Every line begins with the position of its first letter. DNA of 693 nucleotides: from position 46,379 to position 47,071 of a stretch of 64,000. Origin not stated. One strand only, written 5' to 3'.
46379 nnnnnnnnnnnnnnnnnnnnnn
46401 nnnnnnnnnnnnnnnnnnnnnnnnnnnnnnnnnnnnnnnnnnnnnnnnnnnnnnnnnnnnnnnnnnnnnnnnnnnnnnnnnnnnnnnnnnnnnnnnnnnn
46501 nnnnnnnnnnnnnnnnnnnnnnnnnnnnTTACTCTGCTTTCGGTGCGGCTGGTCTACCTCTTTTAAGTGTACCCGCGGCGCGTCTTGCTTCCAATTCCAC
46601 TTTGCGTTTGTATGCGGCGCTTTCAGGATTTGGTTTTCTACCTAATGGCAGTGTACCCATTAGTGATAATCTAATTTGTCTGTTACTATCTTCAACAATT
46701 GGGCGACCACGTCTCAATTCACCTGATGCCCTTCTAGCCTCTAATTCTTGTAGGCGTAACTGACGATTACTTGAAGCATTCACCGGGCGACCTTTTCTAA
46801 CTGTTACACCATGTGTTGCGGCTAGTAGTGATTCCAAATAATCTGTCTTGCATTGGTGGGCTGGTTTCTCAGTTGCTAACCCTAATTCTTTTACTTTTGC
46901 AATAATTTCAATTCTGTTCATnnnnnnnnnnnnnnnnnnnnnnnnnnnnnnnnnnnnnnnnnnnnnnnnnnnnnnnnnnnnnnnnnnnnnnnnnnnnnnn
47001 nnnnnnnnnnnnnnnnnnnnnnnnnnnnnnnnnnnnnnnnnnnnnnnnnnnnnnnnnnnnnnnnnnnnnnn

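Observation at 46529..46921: GC-elevated gene encoding a Rho_N/HeH + double AT-hook DNA-binding protein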

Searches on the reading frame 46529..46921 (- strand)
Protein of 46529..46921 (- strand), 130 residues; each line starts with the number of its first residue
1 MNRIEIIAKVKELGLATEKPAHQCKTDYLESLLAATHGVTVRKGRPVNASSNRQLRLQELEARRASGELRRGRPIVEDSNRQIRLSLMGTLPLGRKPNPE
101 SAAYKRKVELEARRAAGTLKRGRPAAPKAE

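Call 6: search_protein_families(library=pfam, proteins=[window:46529-46921:-], max_evalue=1)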
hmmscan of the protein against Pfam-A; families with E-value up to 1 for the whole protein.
window:46529-46921:- (130 aa): 0 families

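Call 9: search_dna_similar(query=window:46532-46921:-, collection=phages, mode=protein, max_evalue=0.01, max_rows=40)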
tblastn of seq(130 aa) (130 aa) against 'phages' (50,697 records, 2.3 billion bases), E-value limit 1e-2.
No match.

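Call 10: search_protein_families(library=phrogs, proteins=[window:46529-46921:-], max_evalue=0.1)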
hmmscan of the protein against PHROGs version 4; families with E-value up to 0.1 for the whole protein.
window:46529-46921:- (130 aa): 0 families

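Call 14: find_homologous_proteins(query=window:46532-46921:-, max_evalue=0.01)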
Query window:46532-46921:- (130 aa): 179 proteins with E <= 0.01 among 273 candidates; the best 120 are listed.
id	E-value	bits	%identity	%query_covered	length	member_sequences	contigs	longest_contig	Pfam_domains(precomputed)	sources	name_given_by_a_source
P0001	2.6e-69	249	91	100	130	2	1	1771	-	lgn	-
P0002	6.5e-69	248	92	100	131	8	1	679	-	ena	-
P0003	1.6e-68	246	92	100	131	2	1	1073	-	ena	-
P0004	3.5e-68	245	92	100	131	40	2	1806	-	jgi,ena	-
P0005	6.4e-68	244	91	100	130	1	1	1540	-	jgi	jgi:hypothetical protein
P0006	9.8e-68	244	91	100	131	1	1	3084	-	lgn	-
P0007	1.1e-66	240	89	100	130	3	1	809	-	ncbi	-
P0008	2.4e-66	239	88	100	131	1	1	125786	-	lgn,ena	-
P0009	3.5e-66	239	89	100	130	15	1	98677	-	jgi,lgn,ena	jgi:hypothetical protein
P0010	4.0e-66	239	89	100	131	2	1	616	-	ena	-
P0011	2.8e-62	226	84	98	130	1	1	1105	-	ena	-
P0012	3.6e-61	223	82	100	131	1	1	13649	-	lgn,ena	-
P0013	8.5e-61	221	83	100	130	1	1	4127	-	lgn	-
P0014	3.1e-52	194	73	100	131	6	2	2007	-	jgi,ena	jgi:hypothetical protein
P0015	4.4e-52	193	74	100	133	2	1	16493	-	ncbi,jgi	jgi:hypothetical protein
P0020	5.2e-51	190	75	100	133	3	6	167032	-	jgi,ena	jgi:hypothetical protein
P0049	4.4e-27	113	46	100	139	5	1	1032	-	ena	-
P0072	3.6e-16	77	48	80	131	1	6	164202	-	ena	-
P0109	1.9e-13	69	45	69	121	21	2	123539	-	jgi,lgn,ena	jgi:hypothetical protein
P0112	2.6e-13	68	41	72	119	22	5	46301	-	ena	-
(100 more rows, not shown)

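Call 20: find_encoding_contigs(protein=P0008, flank=6000, max_places=3)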
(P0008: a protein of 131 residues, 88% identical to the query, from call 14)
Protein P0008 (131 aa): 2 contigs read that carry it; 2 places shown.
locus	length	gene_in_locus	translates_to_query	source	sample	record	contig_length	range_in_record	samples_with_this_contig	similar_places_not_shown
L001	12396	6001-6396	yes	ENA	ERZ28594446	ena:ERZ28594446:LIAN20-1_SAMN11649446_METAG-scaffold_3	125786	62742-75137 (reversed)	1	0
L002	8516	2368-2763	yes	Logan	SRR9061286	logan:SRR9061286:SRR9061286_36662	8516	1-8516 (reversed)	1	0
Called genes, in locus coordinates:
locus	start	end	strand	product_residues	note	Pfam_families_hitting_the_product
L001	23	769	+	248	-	-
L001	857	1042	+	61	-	-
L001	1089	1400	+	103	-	-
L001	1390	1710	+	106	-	-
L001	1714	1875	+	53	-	-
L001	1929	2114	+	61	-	-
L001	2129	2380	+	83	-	-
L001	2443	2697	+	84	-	-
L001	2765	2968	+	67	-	-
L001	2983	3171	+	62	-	-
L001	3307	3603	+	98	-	-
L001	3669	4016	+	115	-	-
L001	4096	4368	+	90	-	-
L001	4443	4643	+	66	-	-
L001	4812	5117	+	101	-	-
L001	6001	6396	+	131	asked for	-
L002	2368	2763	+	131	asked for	-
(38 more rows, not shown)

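Call 21: find_encoding_contigs(protein=P0020, flank=6000, max_places=3)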
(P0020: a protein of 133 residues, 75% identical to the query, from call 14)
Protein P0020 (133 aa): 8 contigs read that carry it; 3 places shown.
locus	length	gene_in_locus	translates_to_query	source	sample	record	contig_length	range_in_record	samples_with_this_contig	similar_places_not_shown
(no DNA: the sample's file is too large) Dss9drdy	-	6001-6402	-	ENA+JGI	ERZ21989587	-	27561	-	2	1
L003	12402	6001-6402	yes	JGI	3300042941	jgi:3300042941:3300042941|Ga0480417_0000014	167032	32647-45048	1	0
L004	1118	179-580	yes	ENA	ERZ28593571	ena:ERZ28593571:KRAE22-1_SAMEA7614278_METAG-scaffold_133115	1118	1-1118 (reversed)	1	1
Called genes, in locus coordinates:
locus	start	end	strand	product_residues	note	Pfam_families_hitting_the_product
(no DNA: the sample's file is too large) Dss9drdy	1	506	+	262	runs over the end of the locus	PF01743:PolyA_pol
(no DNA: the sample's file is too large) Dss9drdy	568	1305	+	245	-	-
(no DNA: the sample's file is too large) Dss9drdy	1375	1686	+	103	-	-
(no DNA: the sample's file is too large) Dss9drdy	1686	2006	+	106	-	-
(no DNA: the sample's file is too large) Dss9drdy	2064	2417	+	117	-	-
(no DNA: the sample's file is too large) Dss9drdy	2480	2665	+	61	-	-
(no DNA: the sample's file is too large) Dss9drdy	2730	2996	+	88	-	PF10902:WYL_2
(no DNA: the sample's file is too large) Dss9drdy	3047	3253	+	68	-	-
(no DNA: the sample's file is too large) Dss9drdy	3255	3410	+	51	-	-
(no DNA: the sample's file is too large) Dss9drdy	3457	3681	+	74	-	-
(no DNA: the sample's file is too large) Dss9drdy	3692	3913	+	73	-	-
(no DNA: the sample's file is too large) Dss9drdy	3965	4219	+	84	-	-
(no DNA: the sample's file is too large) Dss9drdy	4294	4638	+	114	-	-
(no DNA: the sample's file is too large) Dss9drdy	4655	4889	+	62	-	-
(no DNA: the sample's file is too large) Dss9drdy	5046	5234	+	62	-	-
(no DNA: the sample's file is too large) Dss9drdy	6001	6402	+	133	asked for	-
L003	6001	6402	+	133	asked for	-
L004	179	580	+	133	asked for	-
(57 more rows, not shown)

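Call 22: find_encoding_contigs(protein=P0009, flank=6000, max_places=3)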
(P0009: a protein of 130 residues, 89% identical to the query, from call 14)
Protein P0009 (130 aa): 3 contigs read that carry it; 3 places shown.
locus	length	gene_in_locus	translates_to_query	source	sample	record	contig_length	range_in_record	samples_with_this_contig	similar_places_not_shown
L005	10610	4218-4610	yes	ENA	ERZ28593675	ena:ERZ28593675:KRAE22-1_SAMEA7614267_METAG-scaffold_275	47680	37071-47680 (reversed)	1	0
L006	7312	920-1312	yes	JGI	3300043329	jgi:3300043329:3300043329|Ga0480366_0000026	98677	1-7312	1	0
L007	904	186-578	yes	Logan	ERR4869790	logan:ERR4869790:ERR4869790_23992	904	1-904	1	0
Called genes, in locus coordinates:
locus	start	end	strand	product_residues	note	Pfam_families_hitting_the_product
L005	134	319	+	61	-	-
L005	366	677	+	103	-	-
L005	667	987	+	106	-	-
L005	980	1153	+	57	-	-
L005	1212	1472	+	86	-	-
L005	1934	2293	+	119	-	-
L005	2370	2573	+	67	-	-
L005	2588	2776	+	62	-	-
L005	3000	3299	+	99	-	-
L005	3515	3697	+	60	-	-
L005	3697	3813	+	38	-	-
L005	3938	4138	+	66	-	-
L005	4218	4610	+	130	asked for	-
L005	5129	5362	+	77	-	-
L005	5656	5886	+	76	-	-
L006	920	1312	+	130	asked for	-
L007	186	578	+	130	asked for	-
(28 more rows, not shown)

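Call 29: search_solved_structures(query=A1, max_evalue=10, show_alignments=3)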
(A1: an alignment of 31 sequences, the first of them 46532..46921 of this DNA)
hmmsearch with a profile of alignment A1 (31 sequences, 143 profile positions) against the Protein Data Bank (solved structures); distinct sequences matched with E-value up to 10: 0.

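Call 30: search_protein_families(library=pfam, alignment_id=A1, max_evalue=10)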
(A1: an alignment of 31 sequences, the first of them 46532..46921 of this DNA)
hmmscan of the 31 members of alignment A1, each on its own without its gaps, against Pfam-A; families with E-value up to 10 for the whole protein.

A. member 1, window:46532-46921:- (130 aa): 0 families

B. families by the number of members that match (of 31 scanned): 24 families
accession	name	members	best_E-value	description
PF02178.24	AT_hook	13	0.079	AT hook motif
PF09851.14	SHOCT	5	0.19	Short C-terminal domain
PF04316.19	FlgM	3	0.0014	Anti-sigma-28 factor, FlgM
PF05120.17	GvpG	3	0.16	Gas vesicle protein G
PF11702.13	DUF3295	2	0.011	Protein of unknown function (DUF3295)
PF16751.10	RsdA_SigD_bd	2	0.029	Anti-sigma-D factor RsdA to sigma factor binding region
PF09304.16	Cortex-I_coil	2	0.12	Cortexillin coiled-coil region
PF10642.14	Tom5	2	0.82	Mitochondrial import receptor subunit or translocase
PF13349.12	DUF4097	1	0.032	Toastrack DUF4097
PF13565.12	HTH_32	1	0.043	Homeodomain-like domain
PF21964.2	NSF_ATPase_lid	1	0.046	NSF, AAA+ ATPase lid domain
PF21899.1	Tal_Pri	1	0.051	Tarsal-less (Tal)/polished rice (Pri) peptide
PF19166.6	DUF5848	1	0.082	Family of unknown function (DUF5848)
PF21107.2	STPRs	1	0.089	STPRs (score and three amino acid peptide repeats)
PF09142.17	TruB_C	1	0.097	tRNA Pseudouridine synthase II, C terminal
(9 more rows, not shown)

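Call 33: predict_structure(alignment_id=A1)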
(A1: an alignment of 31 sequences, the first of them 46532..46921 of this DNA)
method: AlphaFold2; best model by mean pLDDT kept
length: 130 residues; sequences in the alignment: 31
mean_pLDDT: 82.6   pTM: 0.31
mean pLDDT of the five models: 82.6, 82.1, 80.9, 79.6, 77.3
residues with pLDDT >= 90: 24; 70-90: 88; 50-70: 18; < 50: 0
segments of 3 or more residues with pLDDT < 50: none
pLDDT, mean of each block of 10 residues (from residue 1): 86 83 88 78 76 93 83 82 84 82 92 83 64
secondary structure, 60 per line:
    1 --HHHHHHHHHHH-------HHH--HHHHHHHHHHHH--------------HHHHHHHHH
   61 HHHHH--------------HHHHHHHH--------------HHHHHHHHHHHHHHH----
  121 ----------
elements in order: H3-13 H26-37 H52-65 H80-87 H102-116

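Call 38: fold_search(model_id=the predicted structure, library=pdb)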
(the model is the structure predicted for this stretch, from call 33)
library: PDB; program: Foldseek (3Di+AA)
matches with E <= 10: 39; with E <= 0.001: 0
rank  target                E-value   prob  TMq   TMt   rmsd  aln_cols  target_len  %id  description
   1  1i58_B                2.4e+00  0.41  0.24  0.18   2.7        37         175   24  STRUCTURE OF THE HISTIDINE KINASE CHEA ATP-BINDING DOMAIN IN COMPLEX WITH ATP ANALOG ADPCP AND MAGNESIUM (released 2001-08-26)
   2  8j56_C                2.4e+00  0.05  0.18  0.15  28.5       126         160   17  Crystal structure of the FlhDC complex from Cupriavidus necator (released 2024-02-28)
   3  8j56_F                2.5e+00  0.06  0.18  0.16  28.5       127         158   17  Crystal structure of the FlhDC complex from Cupriavidus necator (released 2024-02-28)
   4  6mi6_C                3.3e+00  0.13  0.24  0.18   9.8        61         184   20  STRUCTURE OF CHEA DOMAIN P4 IN COMPLEX WITH AN ADP ANALOG (released 2018-12-05)
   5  4cvn_C                3.3e+00  0.04  0.15  0.11  21.4        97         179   16  Structure of the Fap7-Rps14 complex (released 2014-05-28)
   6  9b1d_D                3.8e+00  0.03  0.18  0.14  22.6       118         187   16  Cryo-EM structure of native SWR1 bound to DNA (composite structure) (released 2024-10-09)
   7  1i5b_A                4.6e+00  0.18  0.25  0.19   4.8        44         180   25  STRUCTURE OF CHEA DOMAIN P4 IN COMPLEX WITH ADPNP AND MANGANESE (released 2001-08-26)
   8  3vw4_A                4.6e+00  0.03  0.16  0.16  15.4       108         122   16  Crystal structure of the DNA-binding domain of ColE2-P9 Rep in complex with the replication origin (released 2013-07-31)
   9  3wqm                  4.9e+00  0.03  0.15  0.09  13.2        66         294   24  Crystal structure of Rv3378c with inhibitor BPH-629 (released 2014-02-26)
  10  6z45_B                5.2e+00  0.04  0.14  0.08  17.5        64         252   22  CDK9-Cyclin-T1 complex bound by compound 24 (released 2020-12-23)
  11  8oyq_B                5.6e+00  0.18  0.24  0.19   2.8        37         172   24  Structure of the Histidine Kinase CheA ATP-Binding domain in complex with compound ODDHK13 (released 2024-05-15)
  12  1i5a_A                6.3e+00  0.13  0.25  0.19   4.0        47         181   23  STRUCTURE OF CHEA DOMAIN P4 IN COMPLEX WITH ADPCP AND MANGANESE (released 2001-08-26)
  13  2ivx_B                6.8e+00  0.06  0.18  0.09  16.1        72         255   14  Crystal structure of human cyclin T2 at 1.8 A resolution (released 2006-07-19)
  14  2ivx_A                6.8e+00  0.06  0.18  0.09  16.1        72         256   14  Crystal structure of human cyclin T2 at 1.8 A resolution (released 2006-07-19)
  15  9uxh_F                6.8e+00  0.04  0.20  0.05  17.4       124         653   18  type II Lamassu, LmuACB with DNA (released 2026-03-25)
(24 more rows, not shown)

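Call 43: find_encoding_contigs(protein=P0072, flank=5000, max_places=2)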
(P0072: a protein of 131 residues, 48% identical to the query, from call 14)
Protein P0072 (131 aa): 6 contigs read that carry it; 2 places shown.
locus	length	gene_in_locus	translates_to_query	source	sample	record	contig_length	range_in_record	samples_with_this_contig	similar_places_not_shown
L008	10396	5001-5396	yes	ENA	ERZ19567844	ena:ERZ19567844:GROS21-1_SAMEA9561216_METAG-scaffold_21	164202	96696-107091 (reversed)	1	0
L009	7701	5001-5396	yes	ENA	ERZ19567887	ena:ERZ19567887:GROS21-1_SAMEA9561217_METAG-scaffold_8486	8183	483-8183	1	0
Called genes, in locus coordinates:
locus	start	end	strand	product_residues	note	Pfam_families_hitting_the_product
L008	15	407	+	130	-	-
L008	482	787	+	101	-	-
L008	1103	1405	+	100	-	-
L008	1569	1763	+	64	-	-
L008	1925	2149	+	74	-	-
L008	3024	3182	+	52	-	-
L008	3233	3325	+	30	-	-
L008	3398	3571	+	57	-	-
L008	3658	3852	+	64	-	-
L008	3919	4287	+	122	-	-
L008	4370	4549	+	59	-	-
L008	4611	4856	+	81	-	-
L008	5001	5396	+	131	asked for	-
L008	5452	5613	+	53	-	-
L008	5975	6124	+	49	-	-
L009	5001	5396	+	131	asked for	-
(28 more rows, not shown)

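Call 44: find_encoding_contigs(protein=P0109, flank=5000, max_places=2)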
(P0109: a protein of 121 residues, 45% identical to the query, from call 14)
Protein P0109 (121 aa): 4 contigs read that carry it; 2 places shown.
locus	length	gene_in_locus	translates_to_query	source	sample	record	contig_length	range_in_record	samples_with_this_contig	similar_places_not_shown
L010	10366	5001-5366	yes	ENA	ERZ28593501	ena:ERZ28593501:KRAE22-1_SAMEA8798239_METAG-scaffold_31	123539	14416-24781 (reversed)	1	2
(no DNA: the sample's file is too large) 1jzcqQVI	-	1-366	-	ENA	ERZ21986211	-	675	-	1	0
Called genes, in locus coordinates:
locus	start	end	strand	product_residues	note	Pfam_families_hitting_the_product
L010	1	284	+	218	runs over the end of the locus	-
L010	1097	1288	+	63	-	-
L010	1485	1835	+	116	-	-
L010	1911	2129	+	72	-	-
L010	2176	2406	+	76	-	-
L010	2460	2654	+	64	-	-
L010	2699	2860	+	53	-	-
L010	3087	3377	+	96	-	-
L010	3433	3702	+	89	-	-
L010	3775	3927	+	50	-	-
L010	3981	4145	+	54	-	-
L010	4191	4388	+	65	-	-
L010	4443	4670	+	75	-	-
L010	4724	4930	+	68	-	-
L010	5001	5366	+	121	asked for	-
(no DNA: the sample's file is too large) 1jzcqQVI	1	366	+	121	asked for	?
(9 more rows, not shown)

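Call 45: find_encoding_contigs(protein=P0112, flank=5000, max_places=2)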
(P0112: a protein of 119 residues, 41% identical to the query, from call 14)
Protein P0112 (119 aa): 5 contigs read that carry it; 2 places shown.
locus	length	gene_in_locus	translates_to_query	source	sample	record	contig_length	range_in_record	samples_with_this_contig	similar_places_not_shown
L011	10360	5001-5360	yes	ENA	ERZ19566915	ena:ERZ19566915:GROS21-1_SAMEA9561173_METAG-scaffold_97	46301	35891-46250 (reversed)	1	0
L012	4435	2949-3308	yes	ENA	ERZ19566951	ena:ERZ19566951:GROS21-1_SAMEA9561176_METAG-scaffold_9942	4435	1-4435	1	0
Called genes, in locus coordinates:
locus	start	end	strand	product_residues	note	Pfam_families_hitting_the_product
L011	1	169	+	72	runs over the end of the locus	?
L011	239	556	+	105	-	-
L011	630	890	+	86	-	-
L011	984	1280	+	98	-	-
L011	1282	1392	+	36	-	-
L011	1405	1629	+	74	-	-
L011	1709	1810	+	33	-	-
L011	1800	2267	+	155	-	-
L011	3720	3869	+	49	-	-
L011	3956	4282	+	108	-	-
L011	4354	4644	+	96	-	-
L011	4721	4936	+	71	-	-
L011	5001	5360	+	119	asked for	-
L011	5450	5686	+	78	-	-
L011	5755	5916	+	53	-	-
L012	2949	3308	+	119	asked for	-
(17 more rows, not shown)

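Call 61: search_protein_representatives(alignment_id=A1)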
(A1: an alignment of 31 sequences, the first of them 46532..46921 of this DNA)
Query: 31 sequences, 143 profile positions. Proteins with E-value up to 0.001 (for the whole library): 674; up to 1e-10: 431; up to 1e-30: 34. The best 150 are listed.
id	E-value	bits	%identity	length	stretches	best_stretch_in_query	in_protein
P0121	4.9e-67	240.6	-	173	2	2-129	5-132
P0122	9.3e-54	197.6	-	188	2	3-110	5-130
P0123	9.6e-52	191.1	-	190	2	49-141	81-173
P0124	3.7e-50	185.9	-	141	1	1-135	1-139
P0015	1.4e-47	177.5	-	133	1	1-135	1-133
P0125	7.0e-46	172.1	-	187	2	41-140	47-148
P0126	8.7e-46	171.7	-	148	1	1-139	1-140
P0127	3.9e-45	169.6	-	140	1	1-139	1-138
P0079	1.4e-44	167.9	-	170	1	2-138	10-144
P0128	5.8e-43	162.6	-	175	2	3-122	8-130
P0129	2.7e-42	160.4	-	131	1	26-143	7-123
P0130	7.2e-42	159.1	-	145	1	1-136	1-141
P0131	1.3e-41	158.2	-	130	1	21-140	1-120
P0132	2.0e-40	154.4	-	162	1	1-141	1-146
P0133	3.9e-40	153.4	-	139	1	1-135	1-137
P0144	2.4e-34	134.6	-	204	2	28-121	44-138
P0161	9.5e-29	116.5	-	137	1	1-134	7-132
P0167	7.5e-28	113.6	-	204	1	1-133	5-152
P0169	8.6e-28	113.4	-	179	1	2-140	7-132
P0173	2.3e-27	112.0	-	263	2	67-135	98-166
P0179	1.4e-26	109.5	-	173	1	2-136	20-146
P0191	3.6e-25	104.9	-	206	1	35-138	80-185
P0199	2.4e-24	102.2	-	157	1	2-136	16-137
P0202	2.9e-24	102.0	-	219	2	5-99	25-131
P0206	4.8e-24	101.3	-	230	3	94-132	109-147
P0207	6.4e-24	100.9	-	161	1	2-137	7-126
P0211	2.1e-23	99.2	-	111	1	3-114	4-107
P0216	6.5e-23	97.6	-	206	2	1-85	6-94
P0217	7.3e-23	97.4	-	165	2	6-127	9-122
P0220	1.3e-22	96.7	-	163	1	3-138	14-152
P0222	1.6e-22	96.3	-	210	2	1-85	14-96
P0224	2.4e-22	95.8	-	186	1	29-139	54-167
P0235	1.7e-21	93.0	-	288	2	7-114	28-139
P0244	6.9e-21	91.0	-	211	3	34-114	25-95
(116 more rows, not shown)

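Call 62: search_protein_families(library=pfam, proteins=[P0235, P0173, P0206, P0244, P0202, P0222, P0216, P0191, P0144, P0167], max_evalue=0.01)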
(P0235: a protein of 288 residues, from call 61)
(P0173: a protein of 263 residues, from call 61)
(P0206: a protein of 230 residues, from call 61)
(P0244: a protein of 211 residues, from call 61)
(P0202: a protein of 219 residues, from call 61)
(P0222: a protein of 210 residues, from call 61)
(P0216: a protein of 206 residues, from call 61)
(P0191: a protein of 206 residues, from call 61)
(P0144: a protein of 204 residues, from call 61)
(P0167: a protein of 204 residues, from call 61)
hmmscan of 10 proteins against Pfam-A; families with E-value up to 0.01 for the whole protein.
P0235 (288 aa): 1 family
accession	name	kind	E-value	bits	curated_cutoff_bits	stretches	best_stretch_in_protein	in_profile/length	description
PF20328.3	DUF6623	-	0.0064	16.8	27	0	194-262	27-96/149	Family of unknown function (DUF6623)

P0173 (263 aa): 0 families

P0206 (230 aa): 0 families

P0244 (211 aa): 1 family
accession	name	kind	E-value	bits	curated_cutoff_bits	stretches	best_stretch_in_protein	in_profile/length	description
PF19946.4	DUF6408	-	0.00013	22.4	25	0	82-96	3-17/42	Family of unknown function (DUF6408)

P0202 (219 aa): 0 families

P0222 (210 aa): 0 families

P0216 (206 aa): 0 families

P0191 (206 aa): 0 families

P0144 (204 aa): 0 families

P0167 (204 aa): 0 families

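Call 65: search_protein_families(library=ncbifam, proteins=[window:46532-46921:-, P0121, P0123, P0049, P0222, P0167], max_evalue=1)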
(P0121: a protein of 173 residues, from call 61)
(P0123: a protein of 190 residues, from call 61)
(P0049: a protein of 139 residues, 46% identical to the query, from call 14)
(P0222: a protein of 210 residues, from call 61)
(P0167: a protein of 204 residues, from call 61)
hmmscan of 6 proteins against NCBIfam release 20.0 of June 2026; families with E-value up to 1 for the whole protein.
window:46532-46921:- (130 aa): 0 families

P0121 (173 aa): 3 families
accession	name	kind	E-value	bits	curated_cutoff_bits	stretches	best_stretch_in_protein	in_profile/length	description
NF008478.1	PRK11377.1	equivalog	0.0054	15.8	520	1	28-62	175-209/473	dihydroxyacetone kinase phosphoryl donor subunit DhaM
TIGR03091.1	SASP_sspK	equivalog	0.048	13.6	57.15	0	116-127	9-20/32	small, acid-soluble spore protein K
TIGR03142.1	cytochro_ccmI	equivalog_domain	0.22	11.8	29.3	0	84-101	42-59/118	c-type cytochrome biogenesis protein CcmI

P0123 (190 aa): 1 family
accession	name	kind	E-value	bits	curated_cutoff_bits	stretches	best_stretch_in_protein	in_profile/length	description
NF006456.0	PRK08815.1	equivalog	0.011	15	464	1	51-79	6-34/376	GTP cyclohydrolase II RibA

P0049 (139 aa): 3 families
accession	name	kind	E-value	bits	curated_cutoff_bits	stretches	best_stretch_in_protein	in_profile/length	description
NF006456.0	PRK08815.1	equivalog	0.066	12.5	464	1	52-88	11-49/376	GTP cyclohydrolase II RibA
TIGR03142.1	cytochro_ccmI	equivalog_domain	0.089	13.1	29.3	0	53-70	42-59/118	c-type cytochrome biogenesis protein CcmI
NF047331.1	phage_HTJ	equivalog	0.53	10.1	33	0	109-125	2-18/59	phage head-tail joining protein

P0222 (210 aa): 0 families

P0167 (204 aa): 0 families

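Call 66: search_dna_similar(query=P0123, collection=phages, mode=protein, max_evalue=0.001, max_rows=30)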
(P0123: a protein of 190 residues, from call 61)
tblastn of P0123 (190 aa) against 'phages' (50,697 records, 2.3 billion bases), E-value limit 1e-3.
No match.
